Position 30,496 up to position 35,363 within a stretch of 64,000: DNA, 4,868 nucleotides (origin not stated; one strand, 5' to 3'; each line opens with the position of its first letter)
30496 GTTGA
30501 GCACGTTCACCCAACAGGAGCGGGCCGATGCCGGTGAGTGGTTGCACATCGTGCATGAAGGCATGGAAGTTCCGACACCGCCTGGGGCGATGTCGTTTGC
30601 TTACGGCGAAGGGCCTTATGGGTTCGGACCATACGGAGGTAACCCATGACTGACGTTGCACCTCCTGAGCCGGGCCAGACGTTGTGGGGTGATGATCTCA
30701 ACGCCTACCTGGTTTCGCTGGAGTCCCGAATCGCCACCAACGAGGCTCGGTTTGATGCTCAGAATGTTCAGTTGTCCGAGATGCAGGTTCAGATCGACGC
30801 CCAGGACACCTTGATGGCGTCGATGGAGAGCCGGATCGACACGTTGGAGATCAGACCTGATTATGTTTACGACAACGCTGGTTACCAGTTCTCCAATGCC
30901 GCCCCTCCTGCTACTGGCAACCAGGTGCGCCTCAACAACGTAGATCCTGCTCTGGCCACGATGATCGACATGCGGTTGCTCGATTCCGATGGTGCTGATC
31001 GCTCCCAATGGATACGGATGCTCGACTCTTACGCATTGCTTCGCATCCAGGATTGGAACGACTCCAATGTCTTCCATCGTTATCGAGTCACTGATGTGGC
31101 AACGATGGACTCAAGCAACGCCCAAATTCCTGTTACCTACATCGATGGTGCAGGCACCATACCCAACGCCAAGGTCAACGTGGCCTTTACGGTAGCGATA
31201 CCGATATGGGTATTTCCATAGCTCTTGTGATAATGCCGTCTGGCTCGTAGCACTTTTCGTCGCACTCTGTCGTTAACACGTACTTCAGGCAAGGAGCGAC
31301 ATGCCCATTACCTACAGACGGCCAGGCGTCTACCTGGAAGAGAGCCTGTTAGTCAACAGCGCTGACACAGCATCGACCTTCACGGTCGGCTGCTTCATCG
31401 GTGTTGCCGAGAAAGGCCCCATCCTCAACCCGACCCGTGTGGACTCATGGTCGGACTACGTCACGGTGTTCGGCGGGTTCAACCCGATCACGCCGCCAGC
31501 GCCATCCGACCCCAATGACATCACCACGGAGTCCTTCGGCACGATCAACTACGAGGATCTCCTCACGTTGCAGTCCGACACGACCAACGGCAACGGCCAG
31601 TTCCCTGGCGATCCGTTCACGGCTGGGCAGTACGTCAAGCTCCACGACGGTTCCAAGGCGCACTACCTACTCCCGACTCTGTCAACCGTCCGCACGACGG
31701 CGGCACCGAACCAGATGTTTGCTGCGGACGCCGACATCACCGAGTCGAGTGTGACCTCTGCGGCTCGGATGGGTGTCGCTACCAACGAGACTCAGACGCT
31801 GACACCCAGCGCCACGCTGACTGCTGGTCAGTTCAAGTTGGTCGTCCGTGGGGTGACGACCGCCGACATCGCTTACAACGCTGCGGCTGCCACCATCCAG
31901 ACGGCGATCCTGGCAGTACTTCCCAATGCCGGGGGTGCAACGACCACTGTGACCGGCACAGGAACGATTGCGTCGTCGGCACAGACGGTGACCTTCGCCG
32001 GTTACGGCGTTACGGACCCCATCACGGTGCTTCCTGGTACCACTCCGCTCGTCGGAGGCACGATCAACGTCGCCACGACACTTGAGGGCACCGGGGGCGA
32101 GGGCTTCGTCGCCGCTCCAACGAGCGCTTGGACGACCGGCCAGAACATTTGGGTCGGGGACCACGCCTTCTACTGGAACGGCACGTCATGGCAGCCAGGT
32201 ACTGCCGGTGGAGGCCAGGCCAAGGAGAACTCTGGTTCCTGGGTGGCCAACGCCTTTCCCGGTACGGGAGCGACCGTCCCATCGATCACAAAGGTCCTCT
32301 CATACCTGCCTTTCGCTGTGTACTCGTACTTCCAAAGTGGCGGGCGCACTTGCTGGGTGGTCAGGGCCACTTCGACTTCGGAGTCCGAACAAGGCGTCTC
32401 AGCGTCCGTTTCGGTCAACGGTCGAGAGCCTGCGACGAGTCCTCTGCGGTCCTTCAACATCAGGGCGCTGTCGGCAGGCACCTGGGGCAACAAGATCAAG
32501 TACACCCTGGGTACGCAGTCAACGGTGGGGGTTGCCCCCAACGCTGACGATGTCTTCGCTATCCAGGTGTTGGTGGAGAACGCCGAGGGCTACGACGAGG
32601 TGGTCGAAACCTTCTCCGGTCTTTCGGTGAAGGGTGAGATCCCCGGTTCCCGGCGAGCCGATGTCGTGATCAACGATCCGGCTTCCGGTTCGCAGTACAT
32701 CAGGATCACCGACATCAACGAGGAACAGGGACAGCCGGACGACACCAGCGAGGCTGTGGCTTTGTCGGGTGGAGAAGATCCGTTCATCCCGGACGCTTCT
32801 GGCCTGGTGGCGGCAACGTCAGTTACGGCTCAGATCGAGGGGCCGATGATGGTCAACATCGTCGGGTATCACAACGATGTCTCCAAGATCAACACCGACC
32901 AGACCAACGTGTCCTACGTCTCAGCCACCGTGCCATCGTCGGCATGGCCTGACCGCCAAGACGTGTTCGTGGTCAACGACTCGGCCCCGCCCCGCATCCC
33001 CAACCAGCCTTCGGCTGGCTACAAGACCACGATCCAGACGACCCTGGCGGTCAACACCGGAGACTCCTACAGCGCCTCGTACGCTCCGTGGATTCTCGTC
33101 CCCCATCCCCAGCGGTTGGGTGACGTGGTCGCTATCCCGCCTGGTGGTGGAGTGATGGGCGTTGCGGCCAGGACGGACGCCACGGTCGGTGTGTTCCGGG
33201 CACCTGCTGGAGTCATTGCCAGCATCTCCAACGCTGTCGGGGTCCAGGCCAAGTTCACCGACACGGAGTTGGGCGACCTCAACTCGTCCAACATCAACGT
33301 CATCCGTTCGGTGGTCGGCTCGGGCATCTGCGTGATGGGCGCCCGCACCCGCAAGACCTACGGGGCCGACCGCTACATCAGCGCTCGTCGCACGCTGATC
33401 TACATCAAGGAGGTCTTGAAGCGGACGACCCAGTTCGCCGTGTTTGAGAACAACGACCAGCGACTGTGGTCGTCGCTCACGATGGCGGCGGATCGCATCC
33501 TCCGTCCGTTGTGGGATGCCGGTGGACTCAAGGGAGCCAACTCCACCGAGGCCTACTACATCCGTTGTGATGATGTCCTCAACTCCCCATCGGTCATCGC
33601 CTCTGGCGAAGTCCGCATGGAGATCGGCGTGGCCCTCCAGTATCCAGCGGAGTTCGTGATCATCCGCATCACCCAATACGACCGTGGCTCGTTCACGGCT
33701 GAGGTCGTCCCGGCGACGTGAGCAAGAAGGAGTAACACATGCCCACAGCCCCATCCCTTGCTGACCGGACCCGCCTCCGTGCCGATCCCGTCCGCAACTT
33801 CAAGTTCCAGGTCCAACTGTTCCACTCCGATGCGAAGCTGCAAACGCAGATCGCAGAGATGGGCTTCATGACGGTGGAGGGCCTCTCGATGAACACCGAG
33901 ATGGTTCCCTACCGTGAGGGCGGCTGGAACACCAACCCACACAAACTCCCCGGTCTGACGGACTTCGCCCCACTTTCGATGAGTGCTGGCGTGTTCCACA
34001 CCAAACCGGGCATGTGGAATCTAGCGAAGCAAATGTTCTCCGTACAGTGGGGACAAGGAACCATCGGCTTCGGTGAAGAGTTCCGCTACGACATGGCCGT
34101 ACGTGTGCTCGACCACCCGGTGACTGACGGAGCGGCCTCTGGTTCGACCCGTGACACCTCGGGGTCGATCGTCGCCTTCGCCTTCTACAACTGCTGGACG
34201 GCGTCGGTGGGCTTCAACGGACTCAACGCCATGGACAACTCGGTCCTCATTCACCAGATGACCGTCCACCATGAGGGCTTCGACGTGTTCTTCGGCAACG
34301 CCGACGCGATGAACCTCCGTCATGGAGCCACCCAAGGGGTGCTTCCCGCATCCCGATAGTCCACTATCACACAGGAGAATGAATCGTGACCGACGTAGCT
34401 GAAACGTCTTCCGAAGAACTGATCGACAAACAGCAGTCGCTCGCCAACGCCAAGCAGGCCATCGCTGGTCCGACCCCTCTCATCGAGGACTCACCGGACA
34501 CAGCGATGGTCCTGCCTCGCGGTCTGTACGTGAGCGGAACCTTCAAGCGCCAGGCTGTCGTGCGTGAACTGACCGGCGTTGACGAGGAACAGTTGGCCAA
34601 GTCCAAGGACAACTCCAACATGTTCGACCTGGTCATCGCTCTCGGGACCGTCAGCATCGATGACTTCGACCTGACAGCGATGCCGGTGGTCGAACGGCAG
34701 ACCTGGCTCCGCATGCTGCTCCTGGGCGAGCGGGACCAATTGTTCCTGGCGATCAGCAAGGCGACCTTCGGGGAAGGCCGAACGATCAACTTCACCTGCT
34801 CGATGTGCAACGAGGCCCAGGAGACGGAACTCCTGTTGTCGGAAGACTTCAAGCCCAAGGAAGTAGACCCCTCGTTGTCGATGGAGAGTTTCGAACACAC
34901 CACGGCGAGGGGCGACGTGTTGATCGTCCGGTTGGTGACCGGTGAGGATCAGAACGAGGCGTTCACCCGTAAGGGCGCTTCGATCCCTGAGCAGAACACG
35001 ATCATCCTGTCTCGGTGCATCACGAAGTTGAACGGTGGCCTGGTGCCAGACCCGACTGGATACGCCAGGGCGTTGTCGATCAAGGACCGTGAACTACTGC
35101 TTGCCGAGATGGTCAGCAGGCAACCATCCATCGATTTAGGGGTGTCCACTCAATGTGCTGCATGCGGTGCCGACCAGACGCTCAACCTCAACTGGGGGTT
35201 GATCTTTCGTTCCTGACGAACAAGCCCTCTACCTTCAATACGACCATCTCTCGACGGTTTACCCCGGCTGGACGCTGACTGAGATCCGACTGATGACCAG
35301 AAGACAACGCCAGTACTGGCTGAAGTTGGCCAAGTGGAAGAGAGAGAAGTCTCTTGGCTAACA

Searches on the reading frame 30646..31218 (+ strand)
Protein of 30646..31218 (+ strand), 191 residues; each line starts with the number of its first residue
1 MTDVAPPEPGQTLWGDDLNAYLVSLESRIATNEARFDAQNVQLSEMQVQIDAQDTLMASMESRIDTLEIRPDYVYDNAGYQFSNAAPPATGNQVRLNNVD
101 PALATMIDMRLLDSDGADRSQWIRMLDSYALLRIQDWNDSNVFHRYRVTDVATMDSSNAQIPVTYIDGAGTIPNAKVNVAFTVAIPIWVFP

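Call 21: search_protein_families(library=phrogs, proteins=[window:30646-31218:+], max_evalue=0.00001)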
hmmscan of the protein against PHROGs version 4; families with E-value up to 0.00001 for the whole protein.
window:30646-31218:+ (191 aa): 0 families

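Call 62: search_protein_families(library=pfam, proteins=[window:30646-31218:+], max_evalue=0.01)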
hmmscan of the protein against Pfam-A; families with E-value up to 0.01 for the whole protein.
window:30646-31218:+ (191 aa): 1 family
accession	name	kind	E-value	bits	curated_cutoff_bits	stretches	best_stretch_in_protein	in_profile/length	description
PF04102.17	SlyX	-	0.0015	19.6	30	1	21-68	4-51/67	SlyX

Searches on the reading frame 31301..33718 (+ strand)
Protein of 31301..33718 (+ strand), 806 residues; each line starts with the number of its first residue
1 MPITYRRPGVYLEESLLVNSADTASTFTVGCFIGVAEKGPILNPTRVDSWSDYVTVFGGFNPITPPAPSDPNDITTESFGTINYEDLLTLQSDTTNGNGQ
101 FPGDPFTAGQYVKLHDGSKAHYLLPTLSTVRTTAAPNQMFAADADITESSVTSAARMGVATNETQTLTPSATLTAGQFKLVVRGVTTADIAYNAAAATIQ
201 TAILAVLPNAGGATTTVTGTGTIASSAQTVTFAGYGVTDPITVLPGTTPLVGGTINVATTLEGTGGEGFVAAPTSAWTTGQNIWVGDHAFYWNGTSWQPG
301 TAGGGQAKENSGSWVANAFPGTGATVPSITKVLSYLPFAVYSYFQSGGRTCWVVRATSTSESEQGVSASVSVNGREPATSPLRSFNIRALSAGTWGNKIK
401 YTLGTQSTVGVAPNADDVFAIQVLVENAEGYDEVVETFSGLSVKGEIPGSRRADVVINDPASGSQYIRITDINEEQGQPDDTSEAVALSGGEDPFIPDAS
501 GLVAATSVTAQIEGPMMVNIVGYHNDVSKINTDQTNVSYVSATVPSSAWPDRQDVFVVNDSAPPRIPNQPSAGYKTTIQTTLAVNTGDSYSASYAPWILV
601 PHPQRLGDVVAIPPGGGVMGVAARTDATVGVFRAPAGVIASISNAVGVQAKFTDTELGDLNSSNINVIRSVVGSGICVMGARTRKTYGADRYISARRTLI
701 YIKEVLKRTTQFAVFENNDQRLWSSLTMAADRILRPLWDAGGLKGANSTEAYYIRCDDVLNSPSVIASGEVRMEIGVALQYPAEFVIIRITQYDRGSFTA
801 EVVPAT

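Call 22: search_protein_families(library=phrogs, proteins=[window:31301-33718:+], max_evalue=0.00001)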
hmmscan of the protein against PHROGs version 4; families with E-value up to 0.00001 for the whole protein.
window:31301-33718:+ (806 aa): 4 families
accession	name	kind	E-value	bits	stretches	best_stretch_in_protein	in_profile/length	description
phrog_17610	-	tail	6.8e-41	141.1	1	584-797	900-1111/1135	tail sheath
phrog_23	-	tail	3.7e-38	132.5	1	338-798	85-468/496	tail sheath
phrog_15814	-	unknown function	3.1e-26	92.6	1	387-802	333-733/738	-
phrog_34521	-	tail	3.1e-06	26.4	1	594-781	756-939/962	tail sheath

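Call 27: find_related_loci(query=window:31301-33718:+, collection=viral_contigs, flank=10000)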
Query window:31301-33718:+ (806 aa) in viral_contigs; peptide patterns used: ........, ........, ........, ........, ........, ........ (x = any residue, [..] = any of these).
108 stretches matched a pattern; 103 encode a relative of the query (tblastn E <= 1e-3); the best 80 are kept; 80 distinct loci.
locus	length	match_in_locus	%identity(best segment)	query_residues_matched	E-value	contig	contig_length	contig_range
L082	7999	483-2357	75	1-805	0e+0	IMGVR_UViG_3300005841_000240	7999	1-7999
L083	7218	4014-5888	75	1-805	0e+0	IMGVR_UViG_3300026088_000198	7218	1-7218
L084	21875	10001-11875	75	1-805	0e+0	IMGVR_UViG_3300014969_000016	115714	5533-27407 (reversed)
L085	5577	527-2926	51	1-805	0e+0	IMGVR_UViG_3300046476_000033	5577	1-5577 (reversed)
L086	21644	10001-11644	71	1-805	0e+0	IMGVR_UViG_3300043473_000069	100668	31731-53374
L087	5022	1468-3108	70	1-806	0e+0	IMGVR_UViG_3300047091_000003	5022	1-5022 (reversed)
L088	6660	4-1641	70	1-805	0e+0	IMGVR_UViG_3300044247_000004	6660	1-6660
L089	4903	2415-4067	71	1-805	0e+0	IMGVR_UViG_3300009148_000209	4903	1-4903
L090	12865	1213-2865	71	1-805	0e+0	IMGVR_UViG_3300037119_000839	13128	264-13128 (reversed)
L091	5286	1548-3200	71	1-805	0e+0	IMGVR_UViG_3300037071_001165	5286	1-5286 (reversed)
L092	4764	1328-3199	61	1-804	0e+0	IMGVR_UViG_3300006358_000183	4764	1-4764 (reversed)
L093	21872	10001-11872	66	1-804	0e+0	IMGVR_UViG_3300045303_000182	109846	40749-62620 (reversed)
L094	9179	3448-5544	61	1-805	0e+0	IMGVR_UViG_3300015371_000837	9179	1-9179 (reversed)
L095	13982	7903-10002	66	1-805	0e+0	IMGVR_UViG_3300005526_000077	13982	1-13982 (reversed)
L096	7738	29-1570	62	288-805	0e+0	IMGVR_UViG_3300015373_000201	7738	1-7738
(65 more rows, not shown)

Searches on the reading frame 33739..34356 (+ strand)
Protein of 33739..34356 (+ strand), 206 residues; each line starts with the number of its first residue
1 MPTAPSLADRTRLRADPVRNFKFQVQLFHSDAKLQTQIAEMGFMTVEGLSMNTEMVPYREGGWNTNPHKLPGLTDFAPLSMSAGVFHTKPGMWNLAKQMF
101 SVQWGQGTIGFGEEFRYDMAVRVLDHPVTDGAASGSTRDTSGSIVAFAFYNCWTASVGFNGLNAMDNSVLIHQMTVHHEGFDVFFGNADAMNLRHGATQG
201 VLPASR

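Call 62: search_protein_families(library=pfam, proteins=[window:33739-34356:+], max_evalue=0.01)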
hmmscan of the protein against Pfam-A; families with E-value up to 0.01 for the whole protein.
window:33739-34356:+ (206 aa): 1 family
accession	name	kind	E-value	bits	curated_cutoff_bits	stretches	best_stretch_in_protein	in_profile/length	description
PF06841.18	Phage_T4_gp19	-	2.6e-20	73.1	28.2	1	19-181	1-133/134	T4-like virus tail tube protein gp19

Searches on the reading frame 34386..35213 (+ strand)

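Call 62: search_protein_families(library=pfam, proteins=[window:34386-35213:+], max_evalue=0.01)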
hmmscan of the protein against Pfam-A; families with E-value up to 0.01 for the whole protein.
window:34386-35213:+ (276 aa): 1 family
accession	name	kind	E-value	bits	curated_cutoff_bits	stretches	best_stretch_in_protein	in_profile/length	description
PF12322.14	T4_baseplate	-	9.1e-07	29.2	24.5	1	105-266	60-209/219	T4 bacteriophage base plate protein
